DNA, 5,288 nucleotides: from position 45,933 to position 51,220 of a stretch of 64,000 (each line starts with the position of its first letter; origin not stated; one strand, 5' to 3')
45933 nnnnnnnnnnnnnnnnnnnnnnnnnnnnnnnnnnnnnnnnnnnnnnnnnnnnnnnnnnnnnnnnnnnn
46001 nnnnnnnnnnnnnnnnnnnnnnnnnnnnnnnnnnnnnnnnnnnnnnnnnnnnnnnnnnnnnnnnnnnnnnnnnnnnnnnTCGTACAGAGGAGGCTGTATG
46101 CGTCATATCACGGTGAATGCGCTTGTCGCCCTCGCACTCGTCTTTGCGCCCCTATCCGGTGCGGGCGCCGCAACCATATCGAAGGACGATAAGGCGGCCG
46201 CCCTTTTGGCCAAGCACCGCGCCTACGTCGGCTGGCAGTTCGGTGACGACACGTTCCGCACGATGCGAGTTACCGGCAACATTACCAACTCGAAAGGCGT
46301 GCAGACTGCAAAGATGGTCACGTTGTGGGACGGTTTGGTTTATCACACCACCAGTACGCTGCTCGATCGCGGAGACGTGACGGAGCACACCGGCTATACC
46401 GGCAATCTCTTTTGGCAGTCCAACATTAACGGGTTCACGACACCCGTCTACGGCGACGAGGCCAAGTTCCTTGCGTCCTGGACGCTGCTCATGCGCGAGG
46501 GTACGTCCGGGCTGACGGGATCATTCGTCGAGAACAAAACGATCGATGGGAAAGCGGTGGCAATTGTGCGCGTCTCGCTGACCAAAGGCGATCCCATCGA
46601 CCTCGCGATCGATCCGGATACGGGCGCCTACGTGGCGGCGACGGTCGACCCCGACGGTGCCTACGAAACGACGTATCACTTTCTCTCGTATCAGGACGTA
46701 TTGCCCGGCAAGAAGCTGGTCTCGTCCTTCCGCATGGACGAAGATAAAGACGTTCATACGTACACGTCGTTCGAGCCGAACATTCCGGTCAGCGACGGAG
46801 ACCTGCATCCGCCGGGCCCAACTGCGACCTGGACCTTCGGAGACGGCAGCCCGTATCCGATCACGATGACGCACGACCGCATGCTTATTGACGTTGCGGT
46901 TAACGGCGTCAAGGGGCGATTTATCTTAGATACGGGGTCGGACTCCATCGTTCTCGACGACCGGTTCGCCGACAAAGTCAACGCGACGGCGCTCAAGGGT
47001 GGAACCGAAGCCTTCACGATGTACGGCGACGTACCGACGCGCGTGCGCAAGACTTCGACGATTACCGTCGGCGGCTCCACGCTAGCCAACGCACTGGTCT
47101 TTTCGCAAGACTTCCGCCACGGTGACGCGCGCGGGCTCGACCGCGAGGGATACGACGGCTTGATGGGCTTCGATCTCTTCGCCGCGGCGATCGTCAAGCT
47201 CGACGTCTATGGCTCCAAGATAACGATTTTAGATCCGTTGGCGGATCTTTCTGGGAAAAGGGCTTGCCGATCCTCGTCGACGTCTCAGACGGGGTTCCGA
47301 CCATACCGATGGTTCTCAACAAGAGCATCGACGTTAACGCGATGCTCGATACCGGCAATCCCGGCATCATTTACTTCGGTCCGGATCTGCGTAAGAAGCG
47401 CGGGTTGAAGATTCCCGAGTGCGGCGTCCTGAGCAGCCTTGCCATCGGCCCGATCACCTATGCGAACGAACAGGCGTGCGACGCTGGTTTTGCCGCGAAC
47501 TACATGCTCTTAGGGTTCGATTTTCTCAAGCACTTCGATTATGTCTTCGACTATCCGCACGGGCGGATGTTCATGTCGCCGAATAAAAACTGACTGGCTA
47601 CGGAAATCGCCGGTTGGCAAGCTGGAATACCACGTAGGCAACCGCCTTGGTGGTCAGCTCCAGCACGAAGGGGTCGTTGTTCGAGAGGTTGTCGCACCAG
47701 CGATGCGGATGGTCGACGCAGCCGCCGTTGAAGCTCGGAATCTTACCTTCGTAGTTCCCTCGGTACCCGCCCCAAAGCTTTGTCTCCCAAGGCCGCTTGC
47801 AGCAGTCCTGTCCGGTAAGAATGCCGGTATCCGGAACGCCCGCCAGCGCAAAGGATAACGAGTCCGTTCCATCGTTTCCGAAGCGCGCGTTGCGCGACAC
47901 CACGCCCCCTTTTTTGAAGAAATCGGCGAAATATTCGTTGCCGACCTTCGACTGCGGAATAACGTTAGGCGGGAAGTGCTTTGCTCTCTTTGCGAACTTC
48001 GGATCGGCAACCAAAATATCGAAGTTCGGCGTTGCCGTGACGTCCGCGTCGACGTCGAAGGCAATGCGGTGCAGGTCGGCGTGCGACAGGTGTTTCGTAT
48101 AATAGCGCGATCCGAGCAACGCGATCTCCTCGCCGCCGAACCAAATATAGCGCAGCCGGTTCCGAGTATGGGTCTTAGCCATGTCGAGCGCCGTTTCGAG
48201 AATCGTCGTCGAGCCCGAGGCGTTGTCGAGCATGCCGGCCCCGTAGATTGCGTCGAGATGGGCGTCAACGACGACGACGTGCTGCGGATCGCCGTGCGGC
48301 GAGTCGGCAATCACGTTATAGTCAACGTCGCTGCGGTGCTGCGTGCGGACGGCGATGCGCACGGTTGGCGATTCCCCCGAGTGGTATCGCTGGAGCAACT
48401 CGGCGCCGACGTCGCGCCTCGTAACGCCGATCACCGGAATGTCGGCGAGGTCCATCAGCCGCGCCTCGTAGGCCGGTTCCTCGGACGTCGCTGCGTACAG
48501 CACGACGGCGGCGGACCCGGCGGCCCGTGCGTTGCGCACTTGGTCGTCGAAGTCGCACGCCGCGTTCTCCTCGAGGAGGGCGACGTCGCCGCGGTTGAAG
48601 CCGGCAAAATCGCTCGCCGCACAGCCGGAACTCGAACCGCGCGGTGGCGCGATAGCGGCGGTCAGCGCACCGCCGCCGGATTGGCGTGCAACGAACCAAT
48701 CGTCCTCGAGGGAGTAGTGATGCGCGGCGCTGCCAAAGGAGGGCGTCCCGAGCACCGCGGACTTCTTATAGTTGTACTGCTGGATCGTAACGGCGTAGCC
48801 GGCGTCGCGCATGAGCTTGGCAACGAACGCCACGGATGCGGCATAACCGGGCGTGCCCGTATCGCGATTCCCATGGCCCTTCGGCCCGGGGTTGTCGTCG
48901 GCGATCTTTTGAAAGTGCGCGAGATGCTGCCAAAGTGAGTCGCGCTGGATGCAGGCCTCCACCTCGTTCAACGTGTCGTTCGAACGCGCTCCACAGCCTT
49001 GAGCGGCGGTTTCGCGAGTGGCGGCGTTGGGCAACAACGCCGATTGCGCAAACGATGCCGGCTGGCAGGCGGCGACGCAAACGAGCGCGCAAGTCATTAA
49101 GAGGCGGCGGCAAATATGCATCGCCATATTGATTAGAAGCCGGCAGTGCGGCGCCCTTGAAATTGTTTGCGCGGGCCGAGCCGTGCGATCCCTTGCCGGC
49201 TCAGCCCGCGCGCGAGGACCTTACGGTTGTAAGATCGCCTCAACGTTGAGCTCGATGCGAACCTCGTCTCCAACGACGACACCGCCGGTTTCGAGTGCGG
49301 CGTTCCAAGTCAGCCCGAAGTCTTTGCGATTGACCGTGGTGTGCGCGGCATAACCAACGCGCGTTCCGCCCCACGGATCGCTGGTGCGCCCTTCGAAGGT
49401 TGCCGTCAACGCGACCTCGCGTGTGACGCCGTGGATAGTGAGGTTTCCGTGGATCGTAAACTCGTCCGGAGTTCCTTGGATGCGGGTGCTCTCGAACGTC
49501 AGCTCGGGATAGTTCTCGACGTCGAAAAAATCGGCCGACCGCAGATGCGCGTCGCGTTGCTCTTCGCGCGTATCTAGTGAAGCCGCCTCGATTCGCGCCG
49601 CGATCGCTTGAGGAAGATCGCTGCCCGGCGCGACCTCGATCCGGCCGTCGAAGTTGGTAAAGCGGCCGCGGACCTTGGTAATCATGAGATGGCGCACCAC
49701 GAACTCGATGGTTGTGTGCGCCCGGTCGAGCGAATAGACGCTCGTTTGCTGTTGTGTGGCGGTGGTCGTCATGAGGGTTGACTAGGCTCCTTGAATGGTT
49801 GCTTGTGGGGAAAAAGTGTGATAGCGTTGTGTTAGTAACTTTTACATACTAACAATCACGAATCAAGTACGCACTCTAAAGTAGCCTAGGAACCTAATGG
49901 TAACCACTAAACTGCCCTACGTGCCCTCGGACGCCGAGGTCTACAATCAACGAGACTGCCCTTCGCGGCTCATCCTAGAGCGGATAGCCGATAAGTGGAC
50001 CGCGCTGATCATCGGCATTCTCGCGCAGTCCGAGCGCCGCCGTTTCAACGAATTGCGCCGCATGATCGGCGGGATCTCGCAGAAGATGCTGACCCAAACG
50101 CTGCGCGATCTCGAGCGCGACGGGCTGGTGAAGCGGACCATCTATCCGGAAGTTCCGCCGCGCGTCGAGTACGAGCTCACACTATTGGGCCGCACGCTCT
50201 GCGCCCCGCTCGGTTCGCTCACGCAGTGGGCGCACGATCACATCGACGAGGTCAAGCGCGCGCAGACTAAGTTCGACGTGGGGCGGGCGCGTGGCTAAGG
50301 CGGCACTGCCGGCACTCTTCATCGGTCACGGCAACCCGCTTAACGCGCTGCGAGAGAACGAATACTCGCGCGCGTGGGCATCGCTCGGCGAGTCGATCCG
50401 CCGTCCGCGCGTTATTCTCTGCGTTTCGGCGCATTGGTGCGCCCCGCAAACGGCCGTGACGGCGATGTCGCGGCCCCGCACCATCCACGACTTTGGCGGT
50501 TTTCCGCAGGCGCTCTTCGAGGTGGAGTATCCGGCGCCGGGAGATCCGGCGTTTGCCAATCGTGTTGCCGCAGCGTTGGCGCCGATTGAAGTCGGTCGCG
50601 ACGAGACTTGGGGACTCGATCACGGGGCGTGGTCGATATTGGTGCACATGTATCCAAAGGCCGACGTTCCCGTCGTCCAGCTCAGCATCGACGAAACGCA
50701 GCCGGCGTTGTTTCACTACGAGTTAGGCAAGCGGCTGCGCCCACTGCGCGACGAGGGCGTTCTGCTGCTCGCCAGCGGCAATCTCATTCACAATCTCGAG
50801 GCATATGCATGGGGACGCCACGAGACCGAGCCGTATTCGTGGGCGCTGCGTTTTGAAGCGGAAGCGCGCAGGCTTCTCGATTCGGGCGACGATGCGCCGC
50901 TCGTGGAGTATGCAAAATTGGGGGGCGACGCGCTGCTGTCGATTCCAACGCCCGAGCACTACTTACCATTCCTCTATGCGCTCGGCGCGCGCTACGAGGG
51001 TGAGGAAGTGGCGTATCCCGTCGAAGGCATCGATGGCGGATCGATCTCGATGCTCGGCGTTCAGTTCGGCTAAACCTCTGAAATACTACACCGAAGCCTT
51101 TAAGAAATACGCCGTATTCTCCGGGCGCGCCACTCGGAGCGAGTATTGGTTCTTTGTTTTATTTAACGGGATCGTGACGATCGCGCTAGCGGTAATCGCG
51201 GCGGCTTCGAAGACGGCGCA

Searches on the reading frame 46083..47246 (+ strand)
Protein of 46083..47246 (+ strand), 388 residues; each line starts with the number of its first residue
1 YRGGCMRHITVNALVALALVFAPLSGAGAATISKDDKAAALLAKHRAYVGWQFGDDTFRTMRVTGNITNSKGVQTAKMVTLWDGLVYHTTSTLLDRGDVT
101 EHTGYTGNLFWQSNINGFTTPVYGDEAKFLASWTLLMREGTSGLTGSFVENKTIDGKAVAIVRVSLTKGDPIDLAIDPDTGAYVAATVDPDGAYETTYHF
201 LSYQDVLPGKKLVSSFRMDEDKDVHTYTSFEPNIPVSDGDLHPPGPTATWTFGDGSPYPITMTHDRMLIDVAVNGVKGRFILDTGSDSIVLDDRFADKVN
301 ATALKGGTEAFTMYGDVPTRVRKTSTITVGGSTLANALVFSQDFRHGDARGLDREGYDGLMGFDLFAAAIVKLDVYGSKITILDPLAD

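Call 93: search_protein_families(library=pfam, proteins=[window:46083-47246:+], max_evalue=0.001)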
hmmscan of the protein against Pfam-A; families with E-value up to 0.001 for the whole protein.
window:46083-47246:+ (388 aa): 2 families
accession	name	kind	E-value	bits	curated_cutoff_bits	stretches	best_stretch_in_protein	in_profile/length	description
PF13650.11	Asp_protease_2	-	2.1e-09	38.4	24.3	1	270-364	2-89/90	Aspartyl protease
PF13975.11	gag-asp_proteas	-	3.1e-07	31.3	28.2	1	269-339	1-73/92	gag-polyprotein putative aspartyl protease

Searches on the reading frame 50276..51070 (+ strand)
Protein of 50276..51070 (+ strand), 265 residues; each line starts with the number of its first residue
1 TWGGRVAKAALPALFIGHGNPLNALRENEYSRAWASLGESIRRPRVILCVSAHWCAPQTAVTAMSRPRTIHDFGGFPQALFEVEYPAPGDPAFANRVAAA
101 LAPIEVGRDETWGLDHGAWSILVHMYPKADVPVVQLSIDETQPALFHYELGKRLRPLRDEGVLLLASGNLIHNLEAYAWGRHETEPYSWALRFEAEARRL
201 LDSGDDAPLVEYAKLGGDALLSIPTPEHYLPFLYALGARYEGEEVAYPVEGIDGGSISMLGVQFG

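Call 93: search_protein_families(library=pfam, proteins=[window:50276-51070:+], max_evalue=0.001)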
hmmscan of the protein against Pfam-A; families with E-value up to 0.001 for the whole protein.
window:50276-51070:+ (265 aa): 1 family
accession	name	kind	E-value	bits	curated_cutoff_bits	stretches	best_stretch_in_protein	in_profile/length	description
PF02900.23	LigB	-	8.8e-21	74.6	26.3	1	43-213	42-219/269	Catalytic LigB subunit of aromatic ring-opening dioxygenase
